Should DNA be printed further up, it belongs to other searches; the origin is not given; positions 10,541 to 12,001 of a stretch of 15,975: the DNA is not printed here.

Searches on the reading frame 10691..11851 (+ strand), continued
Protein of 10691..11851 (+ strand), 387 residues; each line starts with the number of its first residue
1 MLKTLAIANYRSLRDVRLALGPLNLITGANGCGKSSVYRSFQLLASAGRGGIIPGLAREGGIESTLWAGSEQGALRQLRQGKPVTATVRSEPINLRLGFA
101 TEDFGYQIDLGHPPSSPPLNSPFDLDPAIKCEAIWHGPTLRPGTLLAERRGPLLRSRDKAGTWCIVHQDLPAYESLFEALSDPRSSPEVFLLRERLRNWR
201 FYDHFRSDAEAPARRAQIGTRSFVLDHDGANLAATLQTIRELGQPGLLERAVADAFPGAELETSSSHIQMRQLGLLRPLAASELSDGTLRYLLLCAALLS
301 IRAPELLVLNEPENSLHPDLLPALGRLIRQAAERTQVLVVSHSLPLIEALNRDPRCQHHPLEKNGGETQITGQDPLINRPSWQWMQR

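Call 35: find_related_loci(query=A1, collection=genome_contigs, flank=5000)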
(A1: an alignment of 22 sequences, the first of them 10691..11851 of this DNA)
Query A1 (387 aa) in genome_contigs; peptide patterns used: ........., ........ (x = any residue, [..] = any of these).
600 stretches matched a pattern (row limit reached: there are more); 586 encode a relative of the query (tblastn E <= 1e-3); the best 80 are kept; 80 distinct loci.
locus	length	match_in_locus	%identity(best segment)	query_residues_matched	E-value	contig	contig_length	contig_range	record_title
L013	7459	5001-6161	59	1-387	1e-136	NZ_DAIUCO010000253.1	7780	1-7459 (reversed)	MAG: Noviherbaspirillum sp. isolate CTOTU10753 NODE_2955_length_7780_cov_7.126990, whole genome shotgun sequence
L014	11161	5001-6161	57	1-387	3e-136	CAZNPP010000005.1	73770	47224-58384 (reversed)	MAG TPA_asm: uncultured Chloracidobacterium sp. isolate SRP217488_co1_154 genome assembly, contig: NODE_78_length_73770_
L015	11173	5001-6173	57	1-387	1e-134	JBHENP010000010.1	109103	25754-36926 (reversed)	MAG: Pyrinomonadaceae bacterium isolate S5_bin.19.strict S5_NODE_10, whole genome shotgun sequence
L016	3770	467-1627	56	1-387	7e-138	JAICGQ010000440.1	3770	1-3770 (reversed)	MAG: Pyrinomonadaceae bacterium isolate CK_bin.6 k141_872545_length_3770_cov_13.3111, whole genome shotgun sequence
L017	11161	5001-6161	57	1-387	2e-133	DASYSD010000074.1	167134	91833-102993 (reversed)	MAG TPA_asm: Pyrinomonadaceae bacterium isolate SMAG_U4529 k141_3002874, whole genome shotgun sequence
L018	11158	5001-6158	55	1-387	3e-133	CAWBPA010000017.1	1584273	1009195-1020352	MAG: Vicinamibacterales bacterium isolate MFD00962.bin.2.188 genome assembly, contig: contig_41347, whole genome shotgun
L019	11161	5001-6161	57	1-384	1e-132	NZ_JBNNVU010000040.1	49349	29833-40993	Pseudomonas sp. NPDC089530 NPDC089530_189_E7.ctg-0040, whole genome shotgun sequence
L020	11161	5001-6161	55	1-387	8e-132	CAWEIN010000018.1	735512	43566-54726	MAG: Blastocatellia bacterium isolate MFD08821.bin.1.21 genome assembly, contig: contig_23570, whole genome shotgun sequ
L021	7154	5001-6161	56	1-387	2e-131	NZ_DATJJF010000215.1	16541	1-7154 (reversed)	MAG: Trinickia sp. isolate SMAG_U15558 k141_4165614, whole genome shotgun sequence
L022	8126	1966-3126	55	1-387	2e-131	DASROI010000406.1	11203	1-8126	MAG TPA_asm: Pyrinomonadaceae bacterium isolate SMAG_U10264 k141_658091, whole genome shotgun sequence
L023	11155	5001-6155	55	1-385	2e-131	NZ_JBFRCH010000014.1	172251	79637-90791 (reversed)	Paraburkholderia phymatum strain EG181B NODE_14_length_172251_cov_24.026766, whole genome shotgun sequence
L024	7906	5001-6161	55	1-387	3e-131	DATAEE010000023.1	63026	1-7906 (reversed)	MAG TPA_asm: Vicinamibacterales bacterium isolate SMAG_U6769 k141_6219793, whole genome shotgun sequence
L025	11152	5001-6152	57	1-384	5e-131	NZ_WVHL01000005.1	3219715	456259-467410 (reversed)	Pseudomonas sp. LD120 Pseudomonas_sp_LD120_5, whole genome shotgun sequence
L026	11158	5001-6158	55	1-387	8e-131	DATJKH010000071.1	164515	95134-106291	MAG TPA_asm: Vicinamibacterales bacterium isolate SMAG_U15588 k141_1183897, whole genome shotgun sequence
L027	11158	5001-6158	57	1-387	2e-130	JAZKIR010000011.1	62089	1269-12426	MAG: Pseudomonadota bacterium isolate ADI_DC_SW_02_SPN_11032020-bin055 DCSW02SPN_B055_0_000000000011, whole genome shotg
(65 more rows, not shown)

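Call 40: list_cluster_members(proteins=[window:10691-11851:+, window:10032-10694:+, window:11887-12507:-, window:13047-14573:-, window:6593-7309:-])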
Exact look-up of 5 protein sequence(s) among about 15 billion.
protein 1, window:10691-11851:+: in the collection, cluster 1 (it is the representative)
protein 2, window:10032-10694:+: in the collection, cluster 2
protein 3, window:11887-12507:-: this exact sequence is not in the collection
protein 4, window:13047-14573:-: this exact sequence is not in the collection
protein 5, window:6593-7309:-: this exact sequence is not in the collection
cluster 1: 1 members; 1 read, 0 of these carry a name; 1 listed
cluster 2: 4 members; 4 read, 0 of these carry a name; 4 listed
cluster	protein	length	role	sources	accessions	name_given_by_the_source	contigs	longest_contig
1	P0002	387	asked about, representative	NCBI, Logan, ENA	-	-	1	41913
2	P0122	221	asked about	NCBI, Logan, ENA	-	-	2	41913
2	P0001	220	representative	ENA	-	-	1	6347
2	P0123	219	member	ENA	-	-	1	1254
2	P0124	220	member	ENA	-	-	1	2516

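Call 41: find_encoding_contigs(protein=P0124, flank=5000, max_places=4)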
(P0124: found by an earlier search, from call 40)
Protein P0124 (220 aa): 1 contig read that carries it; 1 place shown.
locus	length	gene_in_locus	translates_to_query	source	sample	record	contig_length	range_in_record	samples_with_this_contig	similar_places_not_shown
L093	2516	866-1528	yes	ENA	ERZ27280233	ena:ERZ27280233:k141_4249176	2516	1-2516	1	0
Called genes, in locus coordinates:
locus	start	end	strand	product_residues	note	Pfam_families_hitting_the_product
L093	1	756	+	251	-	?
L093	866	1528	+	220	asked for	-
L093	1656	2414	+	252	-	PF01728:FtsJ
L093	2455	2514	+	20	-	?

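Call 42: find_encoding_contigs(protein=P0123, flank=5000, max_places=4)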
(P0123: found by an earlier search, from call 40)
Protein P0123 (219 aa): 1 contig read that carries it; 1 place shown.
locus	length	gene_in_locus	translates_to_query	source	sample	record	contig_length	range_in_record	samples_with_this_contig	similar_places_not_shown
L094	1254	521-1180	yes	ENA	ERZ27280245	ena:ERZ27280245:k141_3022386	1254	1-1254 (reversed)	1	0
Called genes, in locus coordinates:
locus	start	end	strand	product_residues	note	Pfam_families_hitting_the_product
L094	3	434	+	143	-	?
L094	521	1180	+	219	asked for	-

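Call 46: predict_structure(alignment_id=A1)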
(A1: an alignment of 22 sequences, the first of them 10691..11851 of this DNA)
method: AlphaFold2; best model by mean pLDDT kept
length: 387 residues; sequences in the alignment: 22
mean_pLDDT: 58.3   pTM: 0.55
mean pLDDT of the five models: 58.3, 56.5, 55.0, 52.8, 51.7
residues with pLDDT >= 90: 55; 70-90: 100; 50-70: 57; < 50: 175
segments of 3 or more residues with pLDDT < 50: 47-151, 170-227, 377-387
pLDDT, mean of each block of 10 residues (from residue 1): 62 67 88 72 52 33 31 32 28 30 31 38 31 29 42 55 56 40 44 35 28 30 42 72 85 93 81 86 77 81 72 82 95 85 93 94 80 58 33
secondary structure, 60 per line:
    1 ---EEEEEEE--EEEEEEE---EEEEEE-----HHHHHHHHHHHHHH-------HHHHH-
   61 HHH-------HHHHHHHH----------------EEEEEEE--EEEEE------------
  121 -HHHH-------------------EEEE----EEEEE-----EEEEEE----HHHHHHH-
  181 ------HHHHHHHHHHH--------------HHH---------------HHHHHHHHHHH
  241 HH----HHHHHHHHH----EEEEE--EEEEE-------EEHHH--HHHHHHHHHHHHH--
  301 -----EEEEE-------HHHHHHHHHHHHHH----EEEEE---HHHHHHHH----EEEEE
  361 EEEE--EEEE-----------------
elements in order: E4-10 E13-19 E23-28 H34-47 H55-59 H71-78 E95-101 E104-108 H122-125 E145-148 E153-157 E163-168 H173-179 H187-197 H230-242 H247-255 E260-264 E267-271 H286-298 E306-310 H318-331 E336-340 H344-351 E356-364 E367-370

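Call 51: fold_search(model_id=the predicted structure, library=pdb)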
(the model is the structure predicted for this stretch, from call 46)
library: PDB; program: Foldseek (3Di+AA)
matches with E <= 10: 1238; with E <= 0.001: 213
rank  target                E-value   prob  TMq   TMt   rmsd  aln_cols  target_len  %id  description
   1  8sux_C                1.7e-09  1.00  0.39  0.40  19.2       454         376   12  Structure of E. coli PtuA hexamer (released 2024-01-10)
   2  8eea_B                3.1e-08  1.00  0.39  0.40  17.9       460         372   12  Structure of E.coli Septu (PtuAB) complex (released 2023-12-27)
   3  7q2x_B                3.3e-08  1.00  0.39  0.39  17.8       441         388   12  Cryo-EM structure of clamped S.cerevisiae condensin-DNA complex (Form I) (released 2022-03-23)
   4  4ncj_B                3.3e-08  1.00  0.34  0.41  15.3       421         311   15  Crystal Structure of Pyrococcus furiosis Rad50 R805E mutation with ADP Beryllium Flouride (released 2014-03-05)
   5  4i99_B                5.2e-08  1.00  0.37  0.43  16.1       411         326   12  Crystal structure of the SmcHead bound to the C-winged helix domain of ScpA (released 2013-01-30)
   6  8p0a_B                5.9e-08  1.00  0.38  0.46  15.5       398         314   14  Human Cohesin ATPase module (released 2024-09-11)
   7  1e69_A                6.2e-08  1.00  0.38  0.54  14.0       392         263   16  SMC head domain from Thermotoga maritima (released 2000-08-09)
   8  8eea_A                6.2e-08  1.00  0.38  0.39  18.7       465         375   12  Structure of E.coli Septu (PtuAB) complex (released 2023-12-27)
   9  4ncj_D                7.4e-08  1.00  0.35  0.41  16.8       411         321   16  Crystal Structure of Pyrococcus furiosis Rad50 R805E mutation with ADP Beryllium Flouride (released 2014-03-05)
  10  3qkt_D                8.8e-08  1.00  0.33  0.40  17.5       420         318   15  Rad50 ABC-ATPase with adjacent coiled-coil region in complex with AMP-PNP (released 2011-03-30)
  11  4ncj_C                8.8e-08  1.00  0.32  0.38  15.5       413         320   16  Crystal Structure of Pyrococcus furiosis Rad50 R805E mutation with ADP Beryllium Flouride (released 2014-03-05)
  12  4ncj_A                9.9e-08  1.00  0.33  0.39  15.7       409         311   16  Crystal Structure of Pyrococcus furiosis Rad50 R805E mutation with ADP Beryllium Flouride (released 2014-03-05)
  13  8ee4_C                1.0e-07  1.00  0.37  0.36  19.5       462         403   13  Structure of PtuA (released 2024-01-03)
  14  5da9_B                1.2e-07  1.00  0.36  0.35  19.4       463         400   14  ATP-gamma-S bound Rad50 from Chaetomium thermophilum in complex with the Rad50-binding domain of Mre11 (released 2016-03-02)
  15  4nck_B                1.3e-07  1.00  0.34  0.41  17.4       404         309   15  Crystal Structure of Pyrococcus furiosis Rad50 R797G mutation (released 2014-03-05)
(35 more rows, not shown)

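Call 54: search_protein_families(library=pfam, alignment_id=A2, max_evalue=0.00001)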
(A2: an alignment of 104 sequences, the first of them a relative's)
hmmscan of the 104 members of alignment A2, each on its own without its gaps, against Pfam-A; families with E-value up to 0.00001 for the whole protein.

A. member 1, L004:11364-12791:+ (476 aa): 0 families

B. families by the number of members that match (of 104 scanned): 114 families (the first 25 are shown)
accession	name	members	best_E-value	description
PF00561.26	Abhydrolase_1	4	9.4e-22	alpha/beta hydrolase fold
PF00982.27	Glyco_transf_20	3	9.6e-130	Glycosyltransferase family 20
PF13230.11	GATase_4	2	7.5e-118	Glutamine amidotransferases class-II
PF01244.27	Peptidase_M19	2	8.9e-78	Membrane dipeptidase (Peptidase family M19)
PF00682.25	HMGL-like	2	4.7e-62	HMGL-like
PF03466.25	LysR_substrate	2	3.1e-49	LysR substrate binding domain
PF01263.26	Aldose_epim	2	1.6e-47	Aldose 1-epimerase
PF00497.25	SBP_bac_3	2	4.6e-32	Bacterial extracellular solute-binding proteins, family 3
PF00126.33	HTH_1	2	4.2e-21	Bacterial regulatory helix-turn-helix protein, lysR family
PF00583.31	Acetyltransf_1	2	5e-18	Acetyltransferase (GNAT) family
PF08386.16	Abhydrolase_4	2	1.4e-15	TAP-like protein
PF13098.12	Thioredoxin_2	2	1.2e-14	Thioredoxin-like domain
PF16576.10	HlyD_D23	2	8.4e-13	Barrel-sandwich domain of CusB or HlyD membrane-fusion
PF12146.15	Hydrolase_4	2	1.9e-12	Serine aminopeptidase, S33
PF13508.13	Acetyltransf_7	2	7.5e-12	Acetyltransferase (GNAT) domain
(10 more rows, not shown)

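Call 55: search_protein_families(library=padloc, alignment_id=A2, max_evalue=0.00001)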
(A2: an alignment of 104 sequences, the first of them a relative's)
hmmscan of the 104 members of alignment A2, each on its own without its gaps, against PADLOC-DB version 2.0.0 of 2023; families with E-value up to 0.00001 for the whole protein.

A. member 1, L004:11364-12791:+ (476 aa): 0 families

B. families by the number of members that match (of 104 scanned): 55 families (the first 25 are shown)
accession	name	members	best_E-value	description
PDLC01094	C3a206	2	3.2e-20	TAP-like protein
PDLC04042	PD-T4-6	1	4.6e-85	-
PDLC04061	PD-T4-6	1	1.8e-83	-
PDLC04053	PD-T4-6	1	1.5e-82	-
PDLC04060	PD-T4-6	1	3.5e-81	-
PDLC04039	PD-T4-6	1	2.1e-72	-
PDLC04043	PD-T4-6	1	3.3e-72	-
PDLC04052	PD-T4-6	1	3.3e-70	-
PDLC04057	PD-T4-6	1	6.4e-67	-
PDLC04054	PD-T4-6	1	7.7e-67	-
PDLC04040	PD-T4-6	1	7e-66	-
PDLC04047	PD-T4-6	1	9.3e-64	-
PDLC04041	PD-T4-6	1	1.3e-62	-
PDLC04138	mad6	1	1.9e-61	mads_6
PDLC04064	PD-T4-6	1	3.5e-60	-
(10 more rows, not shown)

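Call 78: search_protein_families(library=phrogs, proteins=[window:10691-11851:+], max_evalue=0.01)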
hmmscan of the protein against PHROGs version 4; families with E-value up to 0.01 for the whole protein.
window:10691-11851:+ (387 aa): 12 families
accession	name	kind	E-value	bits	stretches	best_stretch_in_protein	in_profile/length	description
phrog_4747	-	unknown function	6.1e-23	82.7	2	249-371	255-403/610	-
phrog_3940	-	unknown function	5.7e-11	42.9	2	304-354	254-306/537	-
phrog_5836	-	unknown function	4.2e-08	32.6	1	280-353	281-357/1071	-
phrog_293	-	moron, auxiliary metabolic gene and host takeover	2.5e-07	30.1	1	292-350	557-614/1058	ABC transporter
phrog_77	-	DNA, RNA and nucleotide metabolism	3.4e-06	26.8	1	2-41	298-340/967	SbcC-like subunit of palindrome specific endonuclease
phrog_9802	-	unknown function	0.00011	22.4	0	2-39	5-43/438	-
phrog_1499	-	unknown function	0.0002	21.8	1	3-40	6-44/427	-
phrog_7507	-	unknown function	0.00053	20.4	0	2-37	4-40/483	-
phrog_8323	-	unknown function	0.00071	19.2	1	2-36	51-86/623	-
phrog_14430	-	unknown function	0.0013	19.1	0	6-38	6-38/444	-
phrog_21420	-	unknown function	0.0021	17.6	0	1-45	1-46/654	-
phrog_8066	-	unknown function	0.0045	16.9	0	283-330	362-410/522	-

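Call 84: search_dna_similar(query=window:10691-11851:+, collection=plasmids, mode=protein, max_evalue=1e-10, max_rows=15)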
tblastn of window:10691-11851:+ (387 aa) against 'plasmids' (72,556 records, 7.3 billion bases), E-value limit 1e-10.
Records with a match: 227; places in all: 234; records where one place covers at least 80% of the query: 213.
Best place of each record, by identity: <60% 227.
By first word of the organism name: Klebsiella 75; Escherichia 61; Salmonella 13; Enterobacter 12; Shigella 12; Citrobacter 10; Rhizobium 6; Pantoea 4; Vibrio 4; Sinorhizobium 4; and 19 more.
By predicted mobility (MOB-suite, as given by PLSDB): conjugative 160; non-mobilizable 46; mobilizable 21.
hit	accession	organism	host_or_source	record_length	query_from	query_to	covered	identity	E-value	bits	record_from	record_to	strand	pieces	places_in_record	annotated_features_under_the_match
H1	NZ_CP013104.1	Paraburkholderia caribensis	-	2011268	1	384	99%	54.1%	4e-108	355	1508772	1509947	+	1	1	none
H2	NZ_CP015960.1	Paraburkholderia caribensis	Mimosa,single cell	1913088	1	384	99%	54.1%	2e-107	353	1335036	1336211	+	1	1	none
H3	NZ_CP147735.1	Xenorhabdus sp. TH1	Steinernema sp. a AB-2023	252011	1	384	99%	51.5%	7e-111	363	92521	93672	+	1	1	AAA family ATPase | beta-ketoacyl synthase N-terminal-like domain-containing protein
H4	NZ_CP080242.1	Polymorphobacter sp. PAMC 29334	Megaspora,lichen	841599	1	387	100%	50.8%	5e-103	341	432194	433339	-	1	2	AAA family ATPase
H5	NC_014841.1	Pantoea sp. At-9b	-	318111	1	384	99%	51.2%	5e-111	363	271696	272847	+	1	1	AAA family ATPase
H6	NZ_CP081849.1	Polymorphobacter megasporae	Megaspora,lichen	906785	1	387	100%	50.5%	2e-100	333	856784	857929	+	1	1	none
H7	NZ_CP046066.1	Vibrio sp. THAF191d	pure culture,Surface of a polyethylene ...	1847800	1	384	99%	50.9%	6e-110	360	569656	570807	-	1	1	none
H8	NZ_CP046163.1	Vibrio sp. THAF191c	pure culture,Surface of a polyethylene ...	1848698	1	384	99%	50.9%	6e-110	360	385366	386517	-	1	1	none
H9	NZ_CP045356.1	Vibrio sp. THAF64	pure culture,Surface of a sandy ...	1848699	1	384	99%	50.9%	6e-110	360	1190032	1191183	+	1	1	none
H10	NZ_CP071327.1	Photobacterium ganghwense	cell culture,Seashore sediment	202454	1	384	99%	50.4%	3e-108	356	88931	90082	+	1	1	AAA family ATPase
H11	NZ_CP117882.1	Novosphingobium sp. KACC 22771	Single cell,soil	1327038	1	387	100%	49.9%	5e-99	329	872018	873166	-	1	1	none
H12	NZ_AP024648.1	Arthrobacter sp. StoSoilB13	-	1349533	1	387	100%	49.6%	1e-105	348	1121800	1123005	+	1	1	record has no annotation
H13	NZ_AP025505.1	Vibrio pelagius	-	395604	1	384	99%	47.2%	1e-96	322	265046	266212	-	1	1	AAA family ATPase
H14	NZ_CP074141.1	Serratia sp. JSRIV004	river water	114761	1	384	99%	40.7%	2e-66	235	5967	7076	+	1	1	none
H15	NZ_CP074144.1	Serratia sp. JSRIV002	river water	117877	1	384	99%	40.7%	2e-66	235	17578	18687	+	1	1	none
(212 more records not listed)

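Call 85: search_dna_similar(query=window:10691-11851:+, collection=phages, mode=protein, max_evalue=1e-10, max_rows=10)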
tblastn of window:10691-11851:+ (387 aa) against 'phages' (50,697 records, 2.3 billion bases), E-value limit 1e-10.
Records with a match: 2; places in all: 2; records where one place covers at least 80% of the query: 2.
Best place of each record, by identity: <60% 2.
By first word of the organism name: Escherichia 2.
By host as written in the record: Escherichia coli 2.
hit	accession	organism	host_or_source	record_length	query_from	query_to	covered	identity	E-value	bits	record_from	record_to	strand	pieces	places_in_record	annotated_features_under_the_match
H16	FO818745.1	Escherichia phage RCS47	Escherichia coli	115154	1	375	97%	40.3%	4e-74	256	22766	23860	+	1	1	recF: RecF/RecN/SMC N-terminal domain protein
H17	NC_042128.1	Escherichia phage RCS47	Escherichia coli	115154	1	375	97%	40.3%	4e-74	256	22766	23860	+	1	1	recF: AAA family ATPase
